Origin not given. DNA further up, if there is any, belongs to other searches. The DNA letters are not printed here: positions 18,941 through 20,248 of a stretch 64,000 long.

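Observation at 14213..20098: Ligase-ligase-exporter-exporter operon: candidate gamma-glutamyl thiol peptide synthesis-and-export module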

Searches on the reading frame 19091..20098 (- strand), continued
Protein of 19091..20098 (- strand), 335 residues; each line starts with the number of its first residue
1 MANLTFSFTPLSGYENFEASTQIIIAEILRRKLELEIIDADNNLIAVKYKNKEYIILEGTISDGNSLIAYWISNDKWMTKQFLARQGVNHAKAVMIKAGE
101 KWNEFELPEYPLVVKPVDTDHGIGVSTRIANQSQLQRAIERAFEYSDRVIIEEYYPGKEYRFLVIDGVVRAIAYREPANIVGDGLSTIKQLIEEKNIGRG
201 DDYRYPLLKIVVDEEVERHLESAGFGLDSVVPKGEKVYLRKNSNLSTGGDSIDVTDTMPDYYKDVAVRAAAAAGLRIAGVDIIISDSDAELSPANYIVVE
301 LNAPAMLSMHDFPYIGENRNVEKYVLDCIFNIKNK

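Call 29: find_encoding_contigs(protein=P0136, flank=8000, max_places=2)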
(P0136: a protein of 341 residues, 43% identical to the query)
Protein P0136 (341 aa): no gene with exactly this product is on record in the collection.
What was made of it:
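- Tried and rejected: The look-up of the Leptospira stand-alone enzyme P0136 failed because it is not on record (call 29).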

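Call 32: search_protein_families(library=pfam, proteins=[P0148, P0149, P0135, P0168, P0165, P0123, P0125, P0130, P0262, P0153], max_evalue=0.00001)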
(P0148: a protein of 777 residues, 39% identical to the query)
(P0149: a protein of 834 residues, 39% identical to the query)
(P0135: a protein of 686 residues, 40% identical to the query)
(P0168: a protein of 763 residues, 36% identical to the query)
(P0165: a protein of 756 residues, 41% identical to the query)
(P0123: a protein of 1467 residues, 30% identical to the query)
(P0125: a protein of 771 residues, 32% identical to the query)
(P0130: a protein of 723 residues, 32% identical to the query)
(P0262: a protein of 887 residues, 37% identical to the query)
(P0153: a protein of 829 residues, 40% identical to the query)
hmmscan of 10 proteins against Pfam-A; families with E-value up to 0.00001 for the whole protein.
P0148 (777 aa): 4 families
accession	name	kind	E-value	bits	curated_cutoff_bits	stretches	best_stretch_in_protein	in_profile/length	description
PF04262.19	Glu_cys_ligase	-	7.8e-93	311.5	27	2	11-263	8-261/372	Glutamate-cysteine ligase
PF18419.6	ATP-grasp_6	-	5.4e-23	80.8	25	1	453-506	1-54/54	ATP-grasp-like domain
PF08443.16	RimK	-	6.1e-12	46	21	0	512-618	2-106/188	RimK-like ATP-grasp domain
PF07478.18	Dala_Dala_lig_C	-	6.2e-06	26.3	24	0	539-610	26-97/204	D-ala D-ala ligase C-terminus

P0149 (834 aa): 5 families
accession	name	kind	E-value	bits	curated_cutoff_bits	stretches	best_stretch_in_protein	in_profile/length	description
PF04262.19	Glu_cys_ligase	-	3.5e-147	490.4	27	1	10-382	2-372/372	Glutamate-cysteine ligase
PF18419.6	ATP-grasp_6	-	1.2e-26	92.6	25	1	516-569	1-54/54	ATP-grasp-like domain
PF08443.16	RimK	-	1.5e-12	47.9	21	1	575-681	2-107/188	RimK-like ATP-grasp domain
PF14397.11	ATPgrasp_ST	-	6.3e-07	29.3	31.4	0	570-816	15-264/278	Sugar-transfer associated ATP-grasp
PF07478.18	Dala_Dala_lig_C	-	2.4e-06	27.7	24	1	615-670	39-92/204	D-ala D-ala ligase C-terminus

P0135 (686 aa): 5 families
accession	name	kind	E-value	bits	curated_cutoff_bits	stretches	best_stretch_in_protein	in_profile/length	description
PF04262.19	Glu_cys_ligase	-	1.7e-21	76.7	27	1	4-127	19-157/372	Glutamate-cysteine ligase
PF18419.6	ATP-grasp_6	-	7.7e-16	57.9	25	1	374-425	2-53/54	ATP-grasp-like domain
PF08443.16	RimK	-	1.3e-09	38.4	21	0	432-535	2-107/188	RimK-like ATP-grasp domain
PF07478.18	Dala_Dala_lig_C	-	1.7e-06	28.1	24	1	470-531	39-102/204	D-ala D-ala ligase C-terminus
PF02955.21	GSH-S_ATP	-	1.8e-06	28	23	1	467-537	31-106/175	Prokaryotic glutathione synthetase, ATP-grasp domain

P0168 (763 aa): 3 families
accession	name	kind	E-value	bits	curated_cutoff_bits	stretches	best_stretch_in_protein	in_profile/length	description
PF04262.19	Glu_cys_ligase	-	4.6e-83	279.3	27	2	6-254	3-261/372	Glutamate-cysteine ligase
PF18419.6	ATP-grasp_6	-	1.6e-24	85.7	25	1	432-484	2-54/54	ATP-grasp-like domain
PF14397.11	ATPgrasp_ST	-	4.5e-06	26.5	31.4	0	488-575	18-120/278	Sugar-transfer associated ATP-grasp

P0165 (756 aa): 4 families
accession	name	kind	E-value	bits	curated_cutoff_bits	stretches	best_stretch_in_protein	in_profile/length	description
PF04262.19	Glu_cys_ligase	-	5.2e-78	262.7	27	1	10-266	6-267/372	Glutamate-cysteine ligase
PF18419.6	ATP-grasp_6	-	6.1e-29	99.9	25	1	434-487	1-54/54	ATP-grasp-like domain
PF08443.16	RimK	-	1.2e-06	28.8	21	0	668-733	114-170/188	RimK-like ATP-grasp domain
PF07478.18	Dala_Dala_lig_C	-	5.8e-06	26.4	24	0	533-598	39-101/204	D-ala D-ala ligase C-terminus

P0123 (1467 aa): 12 families
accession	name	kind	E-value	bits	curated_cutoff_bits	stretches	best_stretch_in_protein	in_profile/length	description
PF08443.16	RimK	-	1.1e-24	87.5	21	0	424-527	2-106/188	RimK-like ATP-grasp domain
PF00708.24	Acylphosphatase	-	3e-18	66.3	22.5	1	1046-1120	2-76/85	Acylphosphatase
PF01071.24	GARS_A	-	4.9e-16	59.6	27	0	772-865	3-99/194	Phosphoribosylglycinamide synthetase, ATP-grasp (A) domain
PF02655.19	ATP-grasp_3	-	1.9e-14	54.5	23.2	0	425-652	3-155/160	ATP-grasp domain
PF02955.21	GSH-S_ATP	-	1.6e-13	51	23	0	1235-1317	20-104/175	Prokaryotic glutathione synthetase, ATP-grasp domain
PF07478.18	Dala_Dala_lig_C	-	5.4e-11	42.8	24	0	454-523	30-98/204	D-ala D-ala ligase C-terminus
PF14397.11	ATPgrasp_ST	-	1.7e-10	41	31.4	0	421-478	17-78/278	Sugar-transfer associated ATP-grasp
PF02786.22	CPSase_L_D2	-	5e-08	33.1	19.8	0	774-868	4-103/211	Carbamoyl-phosphate synthase L chain, ATP binding domain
PF09924.15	LPG_synthase_C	-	5.8e-08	32.6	27.5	1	45-202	15-162/298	Phosphatidylglycerol lysyltransferase, C-terminal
PF02222.28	ATP-grasp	-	1.7e-07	31.5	27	0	433-506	3-76/179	ATP-grasp domain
PF13549.11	ATP-grasp_5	-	3.5e-06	27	27.6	0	429-489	15-80/221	ATP-grasp domain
PF13535.11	ATP-grasp_4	-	5e-06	26.7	27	0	1247-1300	3-66/160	ATP-grasp domain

P0125 (771 aa): 5 families
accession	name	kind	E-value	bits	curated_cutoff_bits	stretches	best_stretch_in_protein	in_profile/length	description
PF08443.16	RimK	-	3.1e-17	63.2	21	1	422-526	2-106/188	RimK-like ATP-grasp domain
PF02655.19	ATP-grasp_3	-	1.3e-15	58.3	23.2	0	422-518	2-82/160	ATP-grasp domain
PF02955.21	GSH-S_ATP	-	1.7e-12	47.6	23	1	453-529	24-106/175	Prokaryotic glutathione synthetase, ATP-grasp domain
PF14397.11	ATPgrasp_ST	-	2.5e-12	47.1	31.4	0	419-485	17-84/278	Sugar-transfer associated ATP-grasp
PF01071.24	GARS_A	-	1.1e-06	29.1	27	0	423-514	2-98/194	Phosphoribosylglycinamide synthetase, ATP-grasp (A) domain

P0130 (723 aa): 4 families
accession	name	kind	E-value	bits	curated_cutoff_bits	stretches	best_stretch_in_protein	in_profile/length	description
PF02786.22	CPSase_L_D2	-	1.3e-12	48.1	19.8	1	71-154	2-89/211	Carbamoyl-phosphate synthase L chain, ATP binding domain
PF07478.18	Dala_Dala_lig_C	-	1.1e-08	35.2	24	0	96-165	25-92/204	D-ala D-ala ligase C-terminus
PF02655.19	ATP-grasp_3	-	5e-07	30.4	23.2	0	106-170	30-96/160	ATP-grasp domain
PF02222.28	ATP-grasp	-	3.2e-06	27.4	27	0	92-152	15-74/179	ATP-grasp domain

P0262 (887 aa): 7 families
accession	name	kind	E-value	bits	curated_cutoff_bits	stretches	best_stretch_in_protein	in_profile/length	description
PF18921.5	Cyanophycin_syn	-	4.6e-34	117.3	27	1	23-134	2-114/115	Cyanophycin synthase-like N-terminal domain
PF08245.18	Mur_ligase_M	-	4.4e-29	102.3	24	1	486-698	1-200/200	Mur ligase middle domain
PF02875.26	Mur_ligase_C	-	5.8e-18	66.4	28.4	1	724-849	1-123/127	Mur ligase, glutamate ligase domain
PF08443.16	RimK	-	1.6e-17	64.2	21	2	214-318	1-106/188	RimK-like ATP-grasp domain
PF02655.19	ATP-grasp_3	-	5.7e-08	33.4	23.2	0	214-447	1-155/160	ATP-grasp domain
PF07478.18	Dala_Dala_lig_C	-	6.1e-08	32.8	24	1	224-312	2-96/204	D-ala D-ala ligase C-terminus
PF02222.28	ATP-grasp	-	4.1e-06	27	27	1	223-298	2-77/179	ATP-grasp domain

P0153 (829 aa): 6 families
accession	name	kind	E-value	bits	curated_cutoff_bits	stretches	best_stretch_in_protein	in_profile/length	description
PF04262.19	Glu_cys_ligase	-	5.2e-138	460.2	27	1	10-376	2-365/372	Glutamate-cysteine ligase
PF18419.6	ATP-grasp_6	-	6.1e-18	64.6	25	1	515-567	1-53/54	ATP-grasp-like domain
PF08443.16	RimK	-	4.5e-14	52.9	21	1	574-679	2-106/188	RimK-like ATP-grasp domain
PF14397.11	ATPgrasp_ST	-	9.9e-10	38.5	31.4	1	561-639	7-88/278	Sugar-transfer associated ATP-grasp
PF02655.19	ATP-grasp_3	-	1.9e-06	28.5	23.2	0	574-671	2-82/160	ATP-grasp domain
PF01071.24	GARS_A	-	5.3e-06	26.8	27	0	575-668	2-99/194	Phosphoribosylglycinamide synthetase, ATP-grasp (A) domain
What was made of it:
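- Closest known: GshF. Different: The partner GCL is the GCS2/plant type, not the GshA (PF04262) type found in all sampled fusions (call 32).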

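Call 35: search_solved_structures(query=window:19091-20098:-, show_alignments=5, max_evalue=1e-43)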
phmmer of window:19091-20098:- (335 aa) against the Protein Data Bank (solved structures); distinct sequences matched with E-value up to 1e-43: 5.
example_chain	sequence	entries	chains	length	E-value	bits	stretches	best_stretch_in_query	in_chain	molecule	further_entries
3ln7_A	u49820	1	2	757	2.2e-56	194.4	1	8-330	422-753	Glutathione biosynthesis bifunctional protein gshAB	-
3ln6_A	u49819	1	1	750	1.7e-52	181.6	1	11-329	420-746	Glutathione biosynthesis bifunctional protein gshAB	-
7lg5_A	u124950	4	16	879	1.4e-47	165.4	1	19-330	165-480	Cyanophycin synthase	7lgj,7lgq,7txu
7txv_A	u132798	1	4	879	1.4e-47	165.4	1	19-330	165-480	Cyanophycin synthase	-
7wac_A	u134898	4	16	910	3.2e-44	154.4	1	57-330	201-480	Cyanophycin synthase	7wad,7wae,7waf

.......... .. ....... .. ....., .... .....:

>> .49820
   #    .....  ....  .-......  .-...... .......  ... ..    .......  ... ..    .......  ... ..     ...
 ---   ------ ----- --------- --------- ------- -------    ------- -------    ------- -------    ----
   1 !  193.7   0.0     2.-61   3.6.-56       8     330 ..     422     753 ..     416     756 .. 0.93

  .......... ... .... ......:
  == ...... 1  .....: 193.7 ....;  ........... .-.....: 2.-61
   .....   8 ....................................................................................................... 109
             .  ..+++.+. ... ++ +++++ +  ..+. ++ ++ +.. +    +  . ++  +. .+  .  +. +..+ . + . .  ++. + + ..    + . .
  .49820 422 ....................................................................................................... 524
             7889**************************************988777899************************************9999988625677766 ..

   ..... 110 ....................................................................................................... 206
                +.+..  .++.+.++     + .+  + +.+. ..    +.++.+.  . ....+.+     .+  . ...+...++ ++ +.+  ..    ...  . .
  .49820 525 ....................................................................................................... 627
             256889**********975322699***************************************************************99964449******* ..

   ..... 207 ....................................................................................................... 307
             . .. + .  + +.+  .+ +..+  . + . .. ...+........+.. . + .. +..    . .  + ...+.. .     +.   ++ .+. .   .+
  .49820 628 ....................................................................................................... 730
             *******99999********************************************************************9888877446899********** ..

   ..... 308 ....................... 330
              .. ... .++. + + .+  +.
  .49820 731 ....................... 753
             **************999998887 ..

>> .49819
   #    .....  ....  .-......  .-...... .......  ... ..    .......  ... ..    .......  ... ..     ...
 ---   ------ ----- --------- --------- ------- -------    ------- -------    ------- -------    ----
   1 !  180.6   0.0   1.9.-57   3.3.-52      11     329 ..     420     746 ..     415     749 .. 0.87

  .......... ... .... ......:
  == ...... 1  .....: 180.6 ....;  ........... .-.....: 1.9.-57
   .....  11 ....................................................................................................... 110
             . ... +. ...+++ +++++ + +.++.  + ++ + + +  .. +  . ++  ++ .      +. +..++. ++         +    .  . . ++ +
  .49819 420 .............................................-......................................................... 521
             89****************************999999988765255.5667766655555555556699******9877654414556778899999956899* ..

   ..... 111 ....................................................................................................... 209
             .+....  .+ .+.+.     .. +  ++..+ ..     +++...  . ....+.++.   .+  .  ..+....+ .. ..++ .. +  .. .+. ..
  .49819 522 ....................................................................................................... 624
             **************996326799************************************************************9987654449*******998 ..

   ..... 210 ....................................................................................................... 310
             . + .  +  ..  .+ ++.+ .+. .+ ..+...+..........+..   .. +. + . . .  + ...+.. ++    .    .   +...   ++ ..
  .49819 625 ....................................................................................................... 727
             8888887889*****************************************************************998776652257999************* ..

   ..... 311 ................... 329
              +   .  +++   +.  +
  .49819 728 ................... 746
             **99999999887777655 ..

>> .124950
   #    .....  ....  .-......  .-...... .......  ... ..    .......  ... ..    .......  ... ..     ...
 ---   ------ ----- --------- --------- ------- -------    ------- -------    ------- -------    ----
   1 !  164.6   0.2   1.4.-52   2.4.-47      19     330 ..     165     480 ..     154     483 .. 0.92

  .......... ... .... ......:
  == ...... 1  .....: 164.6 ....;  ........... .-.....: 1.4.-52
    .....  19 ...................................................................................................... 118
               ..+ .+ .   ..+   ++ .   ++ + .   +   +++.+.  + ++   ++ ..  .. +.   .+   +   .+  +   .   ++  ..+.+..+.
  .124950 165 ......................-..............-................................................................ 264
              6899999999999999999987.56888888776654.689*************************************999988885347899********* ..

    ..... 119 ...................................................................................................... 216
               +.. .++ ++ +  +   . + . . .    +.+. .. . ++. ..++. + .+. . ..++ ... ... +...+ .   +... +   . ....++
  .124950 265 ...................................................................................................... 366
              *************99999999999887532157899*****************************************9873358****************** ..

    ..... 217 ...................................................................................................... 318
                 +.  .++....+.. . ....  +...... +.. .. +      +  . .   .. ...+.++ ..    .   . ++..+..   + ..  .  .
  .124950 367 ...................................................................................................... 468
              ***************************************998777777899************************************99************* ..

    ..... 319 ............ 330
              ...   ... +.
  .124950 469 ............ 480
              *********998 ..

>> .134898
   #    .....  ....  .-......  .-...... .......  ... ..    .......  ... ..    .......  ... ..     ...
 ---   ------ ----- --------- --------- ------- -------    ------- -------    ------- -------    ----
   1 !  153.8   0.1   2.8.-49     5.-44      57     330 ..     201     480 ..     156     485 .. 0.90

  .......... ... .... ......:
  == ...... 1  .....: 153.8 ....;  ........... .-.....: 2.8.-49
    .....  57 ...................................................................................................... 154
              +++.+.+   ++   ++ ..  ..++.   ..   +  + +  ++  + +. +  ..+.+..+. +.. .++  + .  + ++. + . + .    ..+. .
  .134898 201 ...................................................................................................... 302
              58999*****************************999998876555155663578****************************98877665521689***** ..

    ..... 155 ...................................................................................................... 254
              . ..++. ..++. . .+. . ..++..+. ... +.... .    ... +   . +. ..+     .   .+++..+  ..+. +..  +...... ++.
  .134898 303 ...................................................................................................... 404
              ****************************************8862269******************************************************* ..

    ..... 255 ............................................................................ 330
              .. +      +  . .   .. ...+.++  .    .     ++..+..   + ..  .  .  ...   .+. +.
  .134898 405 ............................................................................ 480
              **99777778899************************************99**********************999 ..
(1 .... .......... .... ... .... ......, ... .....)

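Call 41: search_protein_families(library=pfam, proteins=[L043:12981-14525:+, L043:15087-16133:-, L043:16380-17516:+, L043:7938-9842:+, L027:1276-1638:+, L027:2110-4776:+, L027:4841-6250:-], max_evalue=0.0001)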
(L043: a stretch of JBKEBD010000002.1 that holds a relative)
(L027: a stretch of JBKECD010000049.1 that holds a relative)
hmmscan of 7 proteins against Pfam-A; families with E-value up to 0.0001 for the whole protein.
L043:12981-14525:+ (514 aa): 2 families
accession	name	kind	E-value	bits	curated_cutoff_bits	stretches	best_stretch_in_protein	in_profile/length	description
PF00295.23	Glyco_hydro_28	-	5.8e-48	164.1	22.9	1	189-423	90-315/324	Glycosyl hydrolases family 28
PF12708.12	Pect-lyase_RHGA_epim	-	3.7e-09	37.1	27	1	28-221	5-173/213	Rhamnogalacturonase A/epimerase, pectate lyase-like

L043:15087-16133:- (348 aa): 2 families
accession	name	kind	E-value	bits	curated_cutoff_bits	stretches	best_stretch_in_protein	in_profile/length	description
PF01546.33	Peptidase_M20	-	5.8e-20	72.5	24.6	1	61-343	1-204/206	Peptidase family M20/M25/M40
PF07687.19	M20_dimer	-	1.2e-16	61.1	21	1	162-265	1-104/107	Peptidase dimerisation domain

L043:16380-17516:+ (378 aa): 4 families
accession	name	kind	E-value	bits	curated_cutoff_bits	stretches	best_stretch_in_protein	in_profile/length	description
PF00534.26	Glycos_transf_1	-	1.9e-20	73.6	26.4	1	187-348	2-163/172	Glycosyl transferases group 1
PF13692.12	Glyco_trans_1_4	-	9.3e-19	68.5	27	1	202-341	3-140/142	Glycosyl transferases group 1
PF13439.12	Glyco_transf_4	-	7.7e-11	42.7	28.5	1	14-168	2-156/170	Glycosyltransferase Family 4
PF13579.12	Glyco_trans_4_4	-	1.4e-08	35.7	29.7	1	14-163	1-144/158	Glycosyl transferase 4-like domain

L043:7938-9842:+ (634 aa): 2 families
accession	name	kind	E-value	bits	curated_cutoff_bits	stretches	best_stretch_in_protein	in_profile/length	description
PF00501.34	AMP-binding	-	1.3e-74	251.8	29.9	1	23-440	16-384/384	AMP-binding enzyme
PF23562.2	AMP-binding_C_3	-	8.7e-05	23.3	20.8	0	479-527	4-52/124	AMP-binding enzyme C-terminal domain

L027:1276-1638:+ (120 aa): 1 family
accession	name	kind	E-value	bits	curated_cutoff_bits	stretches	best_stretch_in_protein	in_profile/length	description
PF13310.11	Virulence_RhuM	-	1e-06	28.7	33.7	1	49-116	183-251/252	Virulence protein RhuM family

L027:2110-4776:+ (888 aa): 1 family
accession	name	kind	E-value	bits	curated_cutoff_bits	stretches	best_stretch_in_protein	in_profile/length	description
PF01835.25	MG2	-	9.6e-05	23.1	32.8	0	54-134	1-80/96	MG2 domain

L027:4841-6250:- (469 aa): 1 family
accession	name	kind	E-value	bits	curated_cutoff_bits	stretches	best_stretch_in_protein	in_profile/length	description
PF05193.26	Peptidase_M16_C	-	6.4e-35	121.1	23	1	198-375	2-180/181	Peptidase M16 inactive domain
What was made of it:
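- Two Mangrovibacterium MAG loci break the block (L043, L027; call 41). L043 keeps the ligases without the pump (call 41).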

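Call 47: find_encoding_contigs(protein=P0129, flank=6000, max_places=3)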
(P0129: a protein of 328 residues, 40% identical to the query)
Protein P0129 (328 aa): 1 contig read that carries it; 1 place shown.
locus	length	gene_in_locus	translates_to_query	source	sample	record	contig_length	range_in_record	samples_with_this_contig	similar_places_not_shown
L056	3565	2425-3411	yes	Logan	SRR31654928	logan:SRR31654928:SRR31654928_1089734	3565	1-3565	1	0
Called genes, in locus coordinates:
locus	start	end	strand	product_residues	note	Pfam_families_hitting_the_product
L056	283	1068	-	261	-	-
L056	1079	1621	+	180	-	-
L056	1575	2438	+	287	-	PF08443:RimK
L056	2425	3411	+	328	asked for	PF18419:ATP-grasp_6 (weak), PF02655:ATP-grasp_3 (faint), PF08443:RimK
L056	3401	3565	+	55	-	?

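Call 48: find_encoding_contigs(protein=P0193, flank=6000, max_places=3)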
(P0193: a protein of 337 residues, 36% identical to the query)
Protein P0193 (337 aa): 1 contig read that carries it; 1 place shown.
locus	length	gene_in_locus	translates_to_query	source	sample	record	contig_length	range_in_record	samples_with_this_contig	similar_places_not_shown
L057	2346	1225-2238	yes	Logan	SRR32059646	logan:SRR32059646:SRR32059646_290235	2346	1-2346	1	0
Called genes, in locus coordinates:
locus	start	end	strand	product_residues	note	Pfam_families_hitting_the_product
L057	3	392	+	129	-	?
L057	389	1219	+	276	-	-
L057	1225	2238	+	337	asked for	PF18419:ATP-grasp_6 (weak), PF08443:RimK (weak), PF07478:Dala_Dala_lig_C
